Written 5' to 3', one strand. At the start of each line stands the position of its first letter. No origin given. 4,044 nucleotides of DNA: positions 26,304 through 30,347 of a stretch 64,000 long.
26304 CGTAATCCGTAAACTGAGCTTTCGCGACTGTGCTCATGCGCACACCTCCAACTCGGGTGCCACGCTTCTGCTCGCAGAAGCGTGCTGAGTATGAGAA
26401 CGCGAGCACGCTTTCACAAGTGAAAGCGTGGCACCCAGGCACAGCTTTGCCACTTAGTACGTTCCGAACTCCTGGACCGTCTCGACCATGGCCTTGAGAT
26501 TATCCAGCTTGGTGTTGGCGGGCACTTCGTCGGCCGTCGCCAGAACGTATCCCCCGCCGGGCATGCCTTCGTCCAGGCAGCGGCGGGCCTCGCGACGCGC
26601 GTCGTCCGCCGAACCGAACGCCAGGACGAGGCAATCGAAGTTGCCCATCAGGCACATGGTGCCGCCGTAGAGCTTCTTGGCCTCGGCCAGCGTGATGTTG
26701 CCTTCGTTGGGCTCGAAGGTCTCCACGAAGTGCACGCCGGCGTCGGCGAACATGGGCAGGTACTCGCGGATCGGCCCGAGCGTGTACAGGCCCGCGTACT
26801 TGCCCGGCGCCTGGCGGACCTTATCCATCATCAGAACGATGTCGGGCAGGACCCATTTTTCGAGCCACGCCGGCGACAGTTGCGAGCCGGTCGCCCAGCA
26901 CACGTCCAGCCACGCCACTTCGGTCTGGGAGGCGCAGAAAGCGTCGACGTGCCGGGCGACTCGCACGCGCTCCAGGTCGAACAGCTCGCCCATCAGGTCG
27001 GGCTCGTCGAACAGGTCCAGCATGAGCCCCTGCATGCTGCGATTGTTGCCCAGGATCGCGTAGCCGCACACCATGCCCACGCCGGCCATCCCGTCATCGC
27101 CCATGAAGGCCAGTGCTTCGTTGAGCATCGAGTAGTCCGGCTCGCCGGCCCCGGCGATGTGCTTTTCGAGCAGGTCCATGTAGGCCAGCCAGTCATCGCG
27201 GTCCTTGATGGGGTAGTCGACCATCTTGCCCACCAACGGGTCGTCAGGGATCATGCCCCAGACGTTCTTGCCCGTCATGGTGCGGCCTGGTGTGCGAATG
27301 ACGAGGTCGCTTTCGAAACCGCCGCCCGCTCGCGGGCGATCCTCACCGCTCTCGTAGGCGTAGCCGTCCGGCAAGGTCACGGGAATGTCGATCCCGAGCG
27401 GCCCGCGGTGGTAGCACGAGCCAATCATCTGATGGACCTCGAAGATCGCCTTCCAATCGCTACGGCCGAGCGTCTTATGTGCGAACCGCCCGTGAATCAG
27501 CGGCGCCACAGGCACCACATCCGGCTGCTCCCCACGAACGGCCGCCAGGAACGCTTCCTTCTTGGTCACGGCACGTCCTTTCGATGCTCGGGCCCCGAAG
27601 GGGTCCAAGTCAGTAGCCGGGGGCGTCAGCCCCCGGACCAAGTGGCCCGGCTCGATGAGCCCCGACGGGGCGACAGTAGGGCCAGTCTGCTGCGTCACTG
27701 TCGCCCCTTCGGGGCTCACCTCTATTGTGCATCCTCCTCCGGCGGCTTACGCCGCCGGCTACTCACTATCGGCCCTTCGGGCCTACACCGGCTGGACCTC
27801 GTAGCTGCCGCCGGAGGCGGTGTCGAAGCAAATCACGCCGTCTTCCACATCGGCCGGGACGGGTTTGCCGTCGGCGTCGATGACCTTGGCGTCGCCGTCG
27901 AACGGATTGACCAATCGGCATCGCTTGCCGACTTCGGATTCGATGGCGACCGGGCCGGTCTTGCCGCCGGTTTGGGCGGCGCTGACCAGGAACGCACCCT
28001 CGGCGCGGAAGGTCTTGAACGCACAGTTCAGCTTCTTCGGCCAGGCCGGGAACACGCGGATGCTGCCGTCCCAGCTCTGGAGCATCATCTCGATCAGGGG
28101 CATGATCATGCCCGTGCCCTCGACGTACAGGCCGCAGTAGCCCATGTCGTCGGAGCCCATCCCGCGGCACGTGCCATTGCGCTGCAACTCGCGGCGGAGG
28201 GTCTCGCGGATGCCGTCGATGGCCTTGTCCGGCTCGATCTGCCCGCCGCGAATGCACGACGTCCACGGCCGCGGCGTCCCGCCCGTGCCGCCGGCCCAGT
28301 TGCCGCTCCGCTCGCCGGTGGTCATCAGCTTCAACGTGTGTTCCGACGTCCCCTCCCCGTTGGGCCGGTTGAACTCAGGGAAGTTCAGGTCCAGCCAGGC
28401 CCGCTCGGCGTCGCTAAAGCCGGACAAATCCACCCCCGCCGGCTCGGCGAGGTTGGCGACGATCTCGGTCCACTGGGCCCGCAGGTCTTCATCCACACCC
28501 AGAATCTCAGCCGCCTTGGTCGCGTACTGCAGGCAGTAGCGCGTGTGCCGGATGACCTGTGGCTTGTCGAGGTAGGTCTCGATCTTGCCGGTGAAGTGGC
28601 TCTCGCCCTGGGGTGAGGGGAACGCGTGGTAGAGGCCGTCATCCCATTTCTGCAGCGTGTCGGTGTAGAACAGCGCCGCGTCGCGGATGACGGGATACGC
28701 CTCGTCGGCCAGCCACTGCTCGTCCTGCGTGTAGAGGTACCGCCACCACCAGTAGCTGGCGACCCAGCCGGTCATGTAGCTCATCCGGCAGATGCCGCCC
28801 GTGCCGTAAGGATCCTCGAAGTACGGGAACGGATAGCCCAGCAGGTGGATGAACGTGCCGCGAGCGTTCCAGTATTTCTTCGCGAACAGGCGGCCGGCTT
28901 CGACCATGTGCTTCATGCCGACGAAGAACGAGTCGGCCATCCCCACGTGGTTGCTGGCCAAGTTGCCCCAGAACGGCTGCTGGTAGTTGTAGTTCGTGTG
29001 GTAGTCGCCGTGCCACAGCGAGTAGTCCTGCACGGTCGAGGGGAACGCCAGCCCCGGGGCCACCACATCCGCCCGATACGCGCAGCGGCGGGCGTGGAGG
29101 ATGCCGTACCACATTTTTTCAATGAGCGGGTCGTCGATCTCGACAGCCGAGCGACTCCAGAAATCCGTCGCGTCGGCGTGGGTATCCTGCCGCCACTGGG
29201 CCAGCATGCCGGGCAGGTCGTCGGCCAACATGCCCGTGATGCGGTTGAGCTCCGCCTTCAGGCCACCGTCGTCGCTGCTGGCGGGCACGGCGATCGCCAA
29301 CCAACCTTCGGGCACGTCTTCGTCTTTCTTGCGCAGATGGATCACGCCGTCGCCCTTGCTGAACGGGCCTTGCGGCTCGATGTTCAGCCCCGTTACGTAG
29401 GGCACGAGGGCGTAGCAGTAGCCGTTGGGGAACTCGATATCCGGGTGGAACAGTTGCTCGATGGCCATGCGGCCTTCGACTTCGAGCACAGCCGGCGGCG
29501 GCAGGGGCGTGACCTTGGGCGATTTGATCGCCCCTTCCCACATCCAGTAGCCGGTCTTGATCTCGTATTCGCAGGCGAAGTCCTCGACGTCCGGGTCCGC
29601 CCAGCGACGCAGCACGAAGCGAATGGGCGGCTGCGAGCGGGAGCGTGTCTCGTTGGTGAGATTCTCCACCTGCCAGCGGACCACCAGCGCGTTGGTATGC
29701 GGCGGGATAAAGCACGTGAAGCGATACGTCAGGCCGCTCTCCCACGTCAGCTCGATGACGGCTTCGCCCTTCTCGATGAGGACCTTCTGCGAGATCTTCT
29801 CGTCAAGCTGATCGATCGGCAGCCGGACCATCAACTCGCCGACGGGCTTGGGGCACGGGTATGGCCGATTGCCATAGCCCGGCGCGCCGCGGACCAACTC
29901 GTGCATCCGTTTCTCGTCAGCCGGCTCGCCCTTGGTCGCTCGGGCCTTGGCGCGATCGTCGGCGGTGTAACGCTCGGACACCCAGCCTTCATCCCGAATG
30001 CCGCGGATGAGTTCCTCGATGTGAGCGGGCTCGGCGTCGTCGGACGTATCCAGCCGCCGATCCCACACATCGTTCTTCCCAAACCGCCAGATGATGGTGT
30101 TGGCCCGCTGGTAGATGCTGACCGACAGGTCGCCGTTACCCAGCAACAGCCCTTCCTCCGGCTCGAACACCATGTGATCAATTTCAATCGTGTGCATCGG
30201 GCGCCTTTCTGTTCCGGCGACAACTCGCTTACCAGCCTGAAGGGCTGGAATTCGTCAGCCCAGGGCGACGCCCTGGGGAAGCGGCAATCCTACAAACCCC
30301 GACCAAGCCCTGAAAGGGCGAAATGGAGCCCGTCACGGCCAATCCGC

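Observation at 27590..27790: ~200-bp multi-hairpin intergenic element present twice (also 2770..3035) with compensatory base changes preserving the stems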

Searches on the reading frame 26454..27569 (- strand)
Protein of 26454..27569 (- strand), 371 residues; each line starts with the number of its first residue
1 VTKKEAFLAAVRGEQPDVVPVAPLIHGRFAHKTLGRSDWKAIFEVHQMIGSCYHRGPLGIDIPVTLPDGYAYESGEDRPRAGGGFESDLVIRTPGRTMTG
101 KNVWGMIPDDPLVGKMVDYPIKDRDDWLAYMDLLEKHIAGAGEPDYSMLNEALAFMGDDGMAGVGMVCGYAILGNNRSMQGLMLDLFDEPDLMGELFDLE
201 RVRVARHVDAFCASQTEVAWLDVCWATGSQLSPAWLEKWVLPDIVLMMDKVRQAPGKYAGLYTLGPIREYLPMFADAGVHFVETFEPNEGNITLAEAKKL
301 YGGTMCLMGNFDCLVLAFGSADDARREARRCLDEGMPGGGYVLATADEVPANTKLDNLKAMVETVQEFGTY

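Call 53: find_homologous_proteins(query=window:26454-27569:-, max_evalue=1e-40)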
Query window:26454-27569:- (371 aa): 296 proteins with E <= 1e-40 among 5058 candidates; the best 120 are listed.
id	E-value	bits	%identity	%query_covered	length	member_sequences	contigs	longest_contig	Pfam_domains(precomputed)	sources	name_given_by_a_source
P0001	1.8e-244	829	96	100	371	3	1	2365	PF01208.24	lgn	-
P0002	6.8e-224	761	88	100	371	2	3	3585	PF01208.24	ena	-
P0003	1.8e-223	760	91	95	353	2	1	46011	PF01208.24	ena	-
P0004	5.4e-215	732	83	100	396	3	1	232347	PF01208.24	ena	-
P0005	1.5e-214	730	83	100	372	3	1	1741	PF01208.24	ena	-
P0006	2.7e-213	726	82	100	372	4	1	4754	PF01208.24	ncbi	-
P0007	3.2e-210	716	82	100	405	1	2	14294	PF01208.24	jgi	-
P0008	2.2e-209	714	83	100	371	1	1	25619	PF01208.24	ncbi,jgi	ncbi:MAG: uroporphyrinogen decarboxylase family protein [Planctomycetota bacterium]|jgi:uroporphyrin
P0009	1.3e-203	694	80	100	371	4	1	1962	PF01208.24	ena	-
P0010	6.4e-203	692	79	100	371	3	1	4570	PF01208.24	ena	-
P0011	3.0e-155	535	63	100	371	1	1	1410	PF01208.24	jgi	jgi:hypothetical protein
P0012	5.2e-155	534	63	100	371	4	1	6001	PF01208.24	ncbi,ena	-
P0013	6.9e-155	534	64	100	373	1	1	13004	PF01208.24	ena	-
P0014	1.1e-154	533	62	100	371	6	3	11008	PF01208.24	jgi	jgi:hypothetical protein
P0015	1.9e-154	533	63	100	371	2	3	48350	PF01208.24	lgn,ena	-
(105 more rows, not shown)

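Call 54: find_encoding_contigs(protein=P0003, flank=3500, max_places=2)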
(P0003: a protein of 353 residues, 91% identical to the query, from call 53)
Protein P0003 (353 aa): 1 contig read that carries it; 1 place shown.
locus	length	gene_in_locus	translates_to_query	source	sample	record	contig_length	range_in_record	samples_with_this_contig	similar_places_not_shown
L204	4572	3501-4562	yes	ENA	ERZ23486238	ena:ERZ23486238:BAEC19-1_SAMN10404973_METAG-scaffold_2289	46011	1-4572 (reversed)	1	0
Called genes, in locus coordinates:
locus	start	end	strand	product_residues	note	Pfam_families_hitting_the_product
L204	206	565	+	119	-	PF04205:FMN_bind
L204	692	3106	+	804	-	PF22124:Glyco_hydro_95_cat, PF21307:Glyco_hydro_95_C (weak)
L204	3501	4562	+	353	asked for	PF01208:URO-D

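Call 55: find_encoding_contigs(protein=P0004, flank=3500, max_places=2)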
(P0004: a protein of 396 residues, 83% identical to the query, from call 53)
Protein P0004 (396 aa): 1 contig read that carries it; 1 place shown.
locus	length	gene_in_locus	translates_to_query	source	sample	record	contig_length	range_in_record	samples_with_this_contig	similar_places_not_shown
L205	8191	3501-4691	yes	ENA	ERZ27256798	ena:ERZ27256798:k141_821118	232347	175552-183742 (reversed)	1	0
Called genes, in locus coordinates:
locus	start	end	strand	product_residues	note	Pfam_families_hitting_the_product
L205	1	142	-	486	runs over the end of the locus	PF03446:NAD_binding_2, PF00393:6PGD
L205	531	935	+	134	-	PF04205:FMN_bind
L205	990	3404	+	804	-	PF22124:Glyco_hydro_95_cat, PF21307:Glyco_hydro_95_C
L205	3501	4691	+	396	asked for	PF01208:URO-D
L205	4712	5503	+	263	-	PF04015:DUF362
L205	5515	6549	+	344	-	PF00107:ADH_zinc_N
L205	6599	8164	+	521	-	PF00884:Sulfatase, PF01663:Phosphodiest, PF16347:SGSH_C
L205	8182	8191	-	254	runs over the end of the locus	PF01261:AP_endonuc_2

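Call 56: find_encoding_contigs(protein=P0008, flank=3500, max_places=2)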
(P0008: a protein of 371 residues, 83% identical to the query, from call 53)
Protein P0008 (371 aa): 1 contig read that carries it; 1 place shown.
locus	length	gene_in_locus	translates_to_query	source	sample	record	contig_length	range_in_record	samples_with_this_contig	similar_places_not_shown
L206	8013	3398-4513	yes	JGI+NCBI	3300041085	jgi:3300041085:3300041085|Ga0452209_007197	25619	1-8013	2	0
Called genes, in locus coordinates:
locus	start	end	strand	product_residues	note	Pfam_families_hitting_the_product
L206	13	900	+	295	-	PF02732:ERCC4, PF12826:HHH_2 (weak), PF14520:HHH_5 (weak), PF06250:YhcG_C (weak)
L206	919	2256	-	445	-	PF00079:Serpin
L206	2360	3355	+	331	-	PF00724:Oxidored_FMN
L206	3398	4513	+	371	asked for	PF01208:URO-D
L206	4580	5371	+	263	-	PF04015:DUF362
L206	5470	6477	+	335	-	PF00107:ADH_zinc_N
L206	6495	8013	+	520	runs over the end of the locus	PF00884:Sulfatase, PF01663:Phosphodiest, PF16347:SGSH_C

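Call 60: find_encoding_contigs(protein=P0001, flank=3000, max_places=3)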
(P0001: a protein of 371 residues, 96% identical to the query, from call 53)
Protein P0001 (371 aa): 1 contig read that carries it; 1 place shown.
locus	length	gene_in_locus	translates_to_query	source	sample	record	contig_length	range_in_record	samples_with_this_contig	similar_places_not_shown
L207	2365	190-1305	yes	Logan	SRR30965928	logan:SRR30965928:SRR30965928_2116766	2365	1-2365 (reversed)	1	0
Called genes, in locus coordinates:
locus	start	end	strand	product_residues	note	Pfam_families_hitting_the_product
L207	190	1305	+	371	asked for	PF01208:URO-D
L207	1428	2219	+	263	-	PF04015:DUF362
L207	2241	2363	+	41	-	?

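Call 61: find_encoding_contigs(protein=P0002, flank=3000, max_places=3)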
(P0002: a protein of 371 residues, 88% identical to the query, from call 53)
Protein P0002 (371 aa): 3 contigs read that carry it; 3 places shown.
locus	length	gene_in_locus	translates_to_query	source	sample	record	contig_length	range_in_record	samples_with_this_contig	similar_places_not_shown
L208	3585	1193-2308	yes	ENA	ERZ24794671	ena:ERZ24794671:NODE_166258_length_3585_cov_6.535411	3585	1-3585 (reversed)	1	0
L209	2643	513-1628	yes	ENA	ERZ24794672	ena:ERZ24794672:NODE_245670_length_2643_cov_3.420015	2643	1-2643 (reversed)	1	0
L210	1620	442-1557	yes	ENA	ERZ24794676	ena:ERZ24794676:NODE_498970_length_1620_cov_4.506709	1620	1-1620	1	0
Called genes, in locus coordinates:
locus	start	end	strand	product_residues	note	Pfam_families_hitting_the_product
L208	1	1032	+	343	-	?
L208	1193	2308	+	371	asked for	PF01208:URO-D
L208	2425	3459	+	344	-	PF00107:ADH_zinc_N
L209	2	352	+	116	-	?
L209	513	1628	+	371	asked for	PF01208:URO-D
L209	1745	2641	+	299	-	?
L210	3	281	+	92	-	?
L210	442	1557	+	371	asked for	PF01208:URO-D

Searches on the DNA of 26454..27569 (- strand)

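Call 64: search_with_rna_model(model_id=R1, sources=[L207, L208, L209, L210], max_evalue=1)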
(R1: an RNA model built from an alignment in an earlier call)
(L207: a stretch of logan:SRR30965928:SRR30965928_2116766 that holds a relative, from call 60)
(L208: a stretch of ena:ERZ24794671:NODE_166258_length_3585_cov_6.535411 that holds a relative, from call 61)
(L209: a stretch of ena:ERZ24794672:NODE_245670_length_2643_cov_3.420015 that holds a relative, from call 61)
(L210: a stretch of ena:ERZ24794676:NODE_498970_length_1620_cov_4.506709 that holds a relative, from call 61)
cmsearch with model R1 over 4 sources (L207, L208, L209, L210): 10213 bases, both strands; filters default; matches with E-value up to 1: 9.
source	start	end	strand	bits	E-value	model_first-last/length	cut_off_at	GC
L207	124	169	+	55.9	6.6e-14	1-46/46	no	0.74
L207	1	21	-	27.7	1.8e-06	1-21/46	3'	0.86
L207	45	62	-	17.1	0.001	28-45/46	no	0.78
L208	808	850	-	14.4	0.0054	1-46/46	no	0.7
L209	128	170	-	14.4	0.0054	1-46/46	no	0.7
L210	57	99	-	14.4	0.0054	1-46/46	no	0.7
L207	82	101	+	13.7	0.0081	26-45/46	no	0.75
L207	117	143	-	13.5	0.0093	1-46/46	no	0.78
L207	89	101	-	5.9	0.92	33-45/46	no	0.92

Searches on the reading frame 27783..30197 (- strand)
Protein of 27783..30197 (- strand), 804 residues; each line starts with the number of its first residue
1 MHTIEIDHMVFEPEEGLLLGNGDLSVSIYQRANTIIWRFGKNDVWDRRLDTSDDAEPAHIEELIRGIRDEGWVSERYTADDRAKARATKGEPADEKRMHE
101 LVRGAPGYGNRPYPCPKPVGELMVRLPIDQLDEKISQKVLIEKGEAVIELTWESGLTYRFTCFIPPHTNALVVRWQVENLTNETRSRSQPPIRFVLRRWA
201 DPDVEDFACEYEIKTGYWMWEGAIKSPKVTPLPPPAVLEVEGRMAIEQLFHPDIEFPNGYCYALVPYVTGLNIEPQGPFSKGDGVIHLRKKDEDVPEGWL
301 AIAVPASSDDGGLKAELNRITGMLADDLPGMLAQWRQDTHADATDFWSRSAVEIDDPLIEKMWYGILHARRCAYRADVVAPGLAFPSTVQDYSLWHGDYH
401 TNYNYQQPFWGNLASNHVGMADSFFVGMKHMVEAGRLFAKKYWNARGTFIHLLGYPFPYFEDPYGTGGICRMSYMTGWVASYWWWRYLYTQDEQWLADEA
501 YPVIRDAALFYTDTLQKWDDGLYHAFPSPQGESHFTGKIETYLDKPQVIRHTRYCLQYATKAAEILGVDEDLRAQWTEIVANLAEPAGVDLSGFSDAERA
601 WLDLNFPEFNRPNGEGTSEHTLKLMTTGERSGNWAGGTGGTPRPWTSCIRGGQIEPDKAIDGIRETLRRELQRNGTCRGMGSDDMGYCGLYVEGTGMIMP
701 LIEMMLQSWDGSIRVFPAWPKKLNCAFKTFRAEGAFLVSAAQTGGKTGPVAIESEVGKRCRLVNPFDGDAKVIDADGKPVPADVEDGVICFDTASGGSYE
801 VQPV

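Call 18: find_encoding_contigs(protein=window:27783-30197:-, flank=10000, max_places=6)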
Protein window:27783-30197:- (804 aa): 7 contigs read that carry it; 4 places shown.
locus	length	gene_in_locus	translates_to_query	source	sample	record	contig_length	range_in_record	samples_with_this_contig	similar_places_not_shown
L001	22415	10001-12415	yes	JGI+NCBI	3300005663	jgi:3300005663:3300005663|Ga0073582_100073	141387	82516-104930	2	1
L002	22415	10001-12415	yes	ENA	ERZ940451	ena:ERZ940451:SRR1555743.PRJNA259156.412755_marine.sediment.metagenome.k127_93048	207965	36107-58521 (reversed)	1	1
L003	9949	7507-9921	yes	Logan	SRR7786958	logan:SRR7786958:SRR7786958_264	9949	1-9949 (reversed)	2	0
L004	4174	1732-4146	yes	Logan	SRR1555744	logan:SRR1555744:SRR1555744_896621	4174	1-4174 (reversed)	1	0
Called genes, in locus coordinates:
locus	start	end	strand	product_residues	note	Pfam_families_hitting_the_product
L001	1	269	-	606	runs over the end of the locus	PF13600:DUF4140, PF13598:DUF4139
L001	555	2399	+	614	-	PF04055:Radical_SAM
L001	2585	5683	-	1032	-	PF22907:Ams1-like_1st, PF01074:Glyco_hydro_38N, PF09261:Alpha-mann_mid, PF07748:Glyco_hydro_38C, PF17677:Glyco_hydro38C2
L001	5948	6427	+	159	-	-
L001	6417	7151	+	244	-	PF27235:AF_1680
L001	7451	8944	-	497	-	PF01145:Band_7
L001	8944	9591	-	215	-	-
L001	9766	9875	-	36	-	-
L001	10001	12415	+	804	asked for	PF22124:Glyco_hydro_95_cat, PF21307:Glyco_hydro_95_C (weak)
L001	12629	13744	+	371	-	PF01208:URO-D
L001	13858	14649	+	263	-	PF04015:DUF362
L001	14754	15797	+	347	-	PF00107:ADH_zinc_N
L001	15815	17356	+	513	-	PF00884:Sulfatase, PF01663:Phosphodiest, PF02995:DUF229 (faint), PF16347:SGSH_C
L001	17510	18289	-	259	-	PF00753:Lactamase_B (weak)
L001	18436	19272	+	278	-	PF01026:TatD_DNase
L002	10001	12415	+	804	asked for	PF22124:Glyco_hydro_95_cat, PF21307:Glyco_hydro_95_C (weak)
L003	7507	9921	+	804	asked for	PF22124:Glyco_hydro_95_cat, PF21307:Glyco_hydro_95_C (weak)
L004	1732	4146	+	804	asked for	PF22124:Glyco_hydro_95_cat, PF21307:Glyco_hydro_95_C (weak)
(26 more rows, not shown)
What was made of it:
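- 27591..27784 (.): Copy A, the whole composite element (194 bp). It lies between the GH95-like gene stop and the URO-D-like gene start. Gene limits come from JGI calls (call 18).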

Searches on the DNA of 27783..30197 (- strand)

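Call 57: search_with_rna_model(model_id=R1, sources=[L001, L002, L003, L004, L204, L205, L206], max_evalue=1)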
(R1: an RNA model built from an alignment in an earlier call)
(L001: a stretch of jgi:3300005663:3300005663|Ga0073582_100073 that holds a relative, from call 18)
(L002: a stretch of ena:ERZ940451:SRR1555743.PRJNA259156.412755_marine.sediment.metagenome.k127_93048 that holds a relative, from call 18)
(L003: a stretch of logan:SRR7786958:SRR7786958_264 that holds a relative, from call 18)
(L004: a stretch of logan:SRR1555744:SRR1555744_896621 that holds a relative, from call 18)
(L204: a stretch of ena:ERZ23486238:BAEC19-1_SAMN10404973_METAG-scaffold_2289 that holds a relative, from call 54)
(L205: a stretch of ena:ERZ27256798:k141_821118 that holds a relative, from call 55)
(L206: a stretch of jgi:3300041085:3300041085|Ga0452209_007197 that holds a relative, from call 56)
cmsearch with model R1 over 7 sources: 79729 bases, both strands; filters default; matches with E-value up to 1: 23.
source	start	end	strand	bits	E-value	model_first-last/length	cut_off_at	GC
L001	12414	12459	-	62.6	9.2e-15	1-46/46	no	0.72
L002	12414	12459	-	62.6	9.2e-15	1-46/46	no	0.72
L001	12562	12607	+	53.4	2.4e-12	1-46/46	no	0.76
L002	12562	12607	+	53.4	2.4e-12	1-46/46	no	0.76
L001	9921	9965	+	34.7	1.9e-07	1-46/46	no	0.69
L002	9921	9965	+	34.7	1.9e-07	1-46/46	no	0.69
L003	7427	7471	+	34.7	1.9e-07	1-46/46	no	0.69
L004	1652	1696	+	34.7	1.9e-07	1-46/46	no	0.69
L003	9920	9949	-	32.2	8.5e-07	17-46/46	5'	0.67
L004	4145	4174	-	32.2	8.5e-07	17-46/46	5'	0.67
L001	12483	12500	-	17.1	0.0082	28-45/46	no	0.78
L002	12483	12500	-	17.1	0.0082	28-45/46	no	0.78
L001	12520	12539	+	13.7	0.064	26-45/46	no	0.75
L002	12520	12539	+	13.7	0.064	26-45/46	no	0.75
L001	12555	12581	-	13.5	0.072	1-46/46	no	0.78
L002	12555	12581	-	13.5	0.072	1-46/46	no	0.78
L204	576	618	+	12.8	0.11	1-46/46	no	0.74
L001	9874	9891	+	12.5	0.13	28-45/46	no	0.56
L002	9874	9891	+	12.5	0.13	28-45/46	no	0.56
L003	7380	7397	+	12.5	0.13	28-45/46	no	0.56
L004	1605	1622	+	12.5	0.13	28-45/46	no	0.56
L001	14642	14685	-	9.5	0.81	1-46/46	no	0.68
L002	14642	14685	-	9.5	0.81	1-46/46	no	0.68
